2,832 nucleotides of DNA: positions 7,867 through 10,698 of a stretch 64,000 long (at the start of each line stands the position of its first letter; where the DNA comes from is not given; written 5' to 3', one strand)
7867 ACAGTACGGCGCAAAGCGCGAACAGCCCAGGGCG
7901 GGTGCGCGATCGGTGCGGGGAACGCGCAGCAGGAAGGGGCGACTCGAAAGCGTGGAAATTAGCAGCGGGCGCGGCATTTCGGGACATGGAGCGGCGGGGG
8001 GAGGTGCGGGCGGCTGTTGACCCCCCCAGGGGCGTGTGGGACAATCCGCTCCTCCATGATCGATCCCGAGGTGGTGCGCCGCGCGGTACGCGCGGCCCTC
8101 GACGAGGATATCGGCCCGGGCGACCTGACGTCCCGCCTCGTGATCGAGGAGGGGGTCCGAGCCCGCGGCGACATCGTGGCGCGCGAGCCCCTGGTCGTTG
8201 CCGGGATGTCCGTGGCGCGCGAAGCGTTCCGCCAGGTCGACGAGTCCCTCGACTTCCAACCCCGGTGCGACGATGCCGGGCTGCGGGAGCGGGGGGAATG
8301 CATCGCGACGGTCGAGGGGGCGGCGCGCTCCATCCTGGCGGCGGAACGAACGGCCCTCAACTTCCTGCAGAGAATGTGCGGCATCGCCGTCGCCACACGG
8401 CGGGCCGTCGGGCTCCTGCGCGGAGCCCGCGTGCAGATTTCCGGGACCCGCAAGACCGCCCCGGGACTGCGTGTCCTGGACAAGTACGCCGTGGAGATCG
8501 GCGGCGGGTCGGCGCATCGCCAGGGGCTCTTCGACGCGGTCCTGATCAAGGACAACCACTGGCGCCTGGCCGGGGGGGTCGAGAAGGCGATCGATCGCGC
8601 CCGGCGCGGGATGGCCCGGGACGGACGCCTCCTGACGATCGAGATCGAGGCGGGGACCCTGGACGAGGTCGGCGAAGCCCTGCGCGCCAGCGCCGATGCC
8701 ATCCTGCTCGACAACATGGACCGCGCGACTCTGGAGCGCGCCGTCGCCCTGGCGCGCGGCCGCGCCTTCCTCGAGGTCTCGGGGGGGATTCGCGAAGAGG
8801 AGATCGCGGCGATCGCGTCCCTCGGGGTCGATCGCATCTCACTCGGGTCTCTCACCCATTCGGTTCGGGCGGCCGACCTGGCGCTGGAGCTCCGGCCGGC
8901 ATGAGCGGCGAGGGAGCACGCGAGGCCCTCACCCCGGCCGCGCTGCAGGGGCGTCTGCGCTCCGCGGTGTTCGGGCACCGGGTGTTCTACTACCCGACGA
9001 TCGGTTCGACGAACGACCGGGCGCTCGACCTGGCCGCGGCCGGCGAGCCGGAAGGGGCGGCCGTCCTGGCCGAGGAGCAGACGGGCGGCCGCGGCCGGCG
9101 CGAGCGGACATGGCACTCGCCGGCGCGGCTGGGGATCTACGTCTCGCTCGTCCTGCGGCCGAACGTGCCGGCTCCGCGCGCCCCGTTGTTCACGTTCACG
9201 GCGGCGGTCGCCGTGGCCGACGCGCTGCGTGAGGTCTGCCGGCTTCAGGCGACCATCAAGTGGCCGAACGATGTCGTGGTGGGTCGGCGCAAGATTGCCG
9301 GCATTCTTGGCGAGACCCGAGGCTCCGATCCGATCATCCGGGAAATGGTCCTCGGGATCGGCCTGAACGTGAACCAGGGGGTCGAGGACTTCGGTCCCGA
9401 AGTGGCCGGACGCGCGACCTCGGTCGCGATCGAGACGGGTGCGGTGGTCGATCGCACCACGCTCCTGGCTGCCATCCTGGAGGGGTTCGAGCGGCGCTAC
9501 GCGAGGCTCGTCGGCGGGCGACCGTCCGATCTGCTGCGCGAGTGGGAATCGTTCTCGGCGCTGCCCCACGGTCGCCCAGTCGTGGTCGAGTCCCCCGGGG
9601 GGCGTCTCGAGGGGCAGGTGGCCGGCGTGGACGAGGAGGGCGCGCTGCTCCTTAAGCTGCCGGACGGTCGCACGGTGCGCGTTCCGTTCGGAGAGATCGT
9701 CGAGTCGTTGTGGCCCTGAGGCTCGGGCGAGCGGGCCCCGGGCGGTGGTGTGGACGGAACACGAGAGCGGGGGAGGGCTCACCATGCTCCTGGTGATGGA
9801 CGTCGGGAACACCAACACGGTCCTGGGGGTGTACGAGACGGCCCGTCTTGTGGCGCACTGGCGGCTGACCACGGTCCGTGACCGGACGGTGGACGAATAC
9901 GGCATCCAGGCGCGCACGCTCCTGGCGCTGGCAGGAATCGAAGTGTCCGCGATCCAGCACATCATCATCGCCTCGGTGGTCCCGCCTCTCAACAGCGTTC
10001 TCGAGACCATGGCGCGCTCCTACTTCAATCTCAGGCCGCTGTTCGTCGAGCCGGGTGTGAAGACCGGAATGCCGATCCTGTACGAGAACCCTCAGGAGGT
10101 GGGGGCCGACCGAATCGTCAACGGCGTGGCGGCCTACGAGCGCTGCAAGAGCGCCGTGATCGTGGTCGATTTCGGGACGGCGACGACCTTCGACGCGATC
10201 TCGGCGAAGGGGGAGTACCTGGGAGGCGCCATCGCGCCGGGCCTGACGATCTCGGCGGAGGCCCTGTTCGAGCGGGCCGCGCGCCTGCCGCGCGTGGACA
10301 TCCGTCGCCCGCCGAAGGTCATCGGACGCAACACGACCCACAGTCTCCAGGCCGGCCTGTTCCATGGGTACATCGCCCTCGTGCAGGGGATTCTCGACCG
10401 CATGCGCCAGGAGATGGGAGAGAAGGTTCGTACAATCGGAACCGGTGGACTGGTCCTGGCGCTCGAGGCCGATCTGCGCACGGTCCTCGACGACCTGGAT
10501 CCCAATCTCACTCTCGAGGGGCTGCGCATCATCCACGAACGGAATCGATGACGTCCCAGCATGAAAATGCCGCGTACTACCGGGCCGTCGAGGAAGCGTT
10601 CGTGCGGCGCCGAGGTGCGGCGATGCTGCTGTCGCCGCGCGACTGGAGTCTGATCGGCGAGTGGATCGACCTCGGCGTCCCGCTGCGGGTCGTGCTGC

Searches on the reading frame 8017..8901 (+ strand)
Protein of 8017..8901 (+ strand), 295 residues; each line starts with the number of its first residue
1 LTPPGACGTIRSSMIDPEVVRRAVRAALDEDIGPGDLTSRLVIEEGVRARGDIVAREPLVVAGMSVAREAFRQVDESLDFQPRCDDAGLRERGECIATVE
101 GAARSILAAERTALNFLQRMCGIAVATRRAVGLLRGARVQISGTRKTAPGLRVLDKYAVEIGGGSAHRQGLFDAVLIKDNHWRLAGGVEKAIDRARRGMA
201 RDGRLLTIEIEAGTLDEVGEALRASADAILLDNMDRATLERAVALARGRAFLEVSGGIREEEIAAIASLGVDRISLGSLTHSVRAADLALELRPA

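Call 25: search_protein_families(library=pfam, proteins=[window:8017-8901:+], max_evalue=0.1)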
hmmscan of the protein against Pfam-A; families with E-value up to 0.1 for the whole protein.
window:8017-8901:+ (295 aa): 3 families
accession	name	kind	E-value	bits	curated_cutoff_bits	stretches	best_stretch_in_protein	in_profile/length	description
PF01729.25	QRPTase_C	-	4.8e-52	176.5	23.1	1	123-291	1-169/169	Quinolinate phosphoribosyl transferase, C-terminal domain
PF02749.22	QRPTase_N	-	1.7e-18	67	27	1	36-121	1-82/82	Quinolinate phosphoribosyl transferase, N-terminal domain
PF00977.27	His_biosynth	-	0.018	14.9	23.6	1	250-280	74-105/228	Histidine biosynthesis protein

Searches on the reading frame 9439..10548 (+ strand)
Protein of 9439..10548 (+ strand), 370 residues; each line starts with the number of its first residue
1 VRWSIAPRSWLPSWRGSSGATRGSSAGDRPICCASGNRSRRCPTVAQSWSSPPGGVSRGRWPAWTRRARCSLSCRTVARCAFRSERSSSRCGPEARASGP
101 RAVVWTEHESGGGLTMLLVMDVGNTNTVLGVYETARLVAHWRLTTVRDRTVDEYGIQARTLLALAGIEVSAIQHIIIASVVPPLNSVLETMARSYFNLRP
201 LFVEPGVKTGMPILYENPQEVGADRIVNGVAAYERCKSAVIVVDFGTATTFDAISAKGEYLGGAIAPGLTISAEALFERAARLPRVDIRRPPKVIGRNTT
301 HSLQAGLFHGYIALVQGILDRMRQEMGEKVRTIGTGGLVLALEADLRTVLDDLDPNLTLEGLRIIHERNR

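Call 25: search_protein_families(library=pfam, proteins=[window:9439-10548:+], max_evalue=0.1)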
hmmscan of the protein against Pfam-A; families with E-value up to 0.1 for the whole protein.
window:9439-10548:+ (370 aa): 1 family
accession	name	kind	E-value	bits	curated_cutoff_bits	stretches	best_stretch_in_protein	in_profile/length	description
PF03309.20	Pan_kinase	-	1.1e-76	257.7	24.7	1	117-320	1-204/205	Type III pantothenate kinase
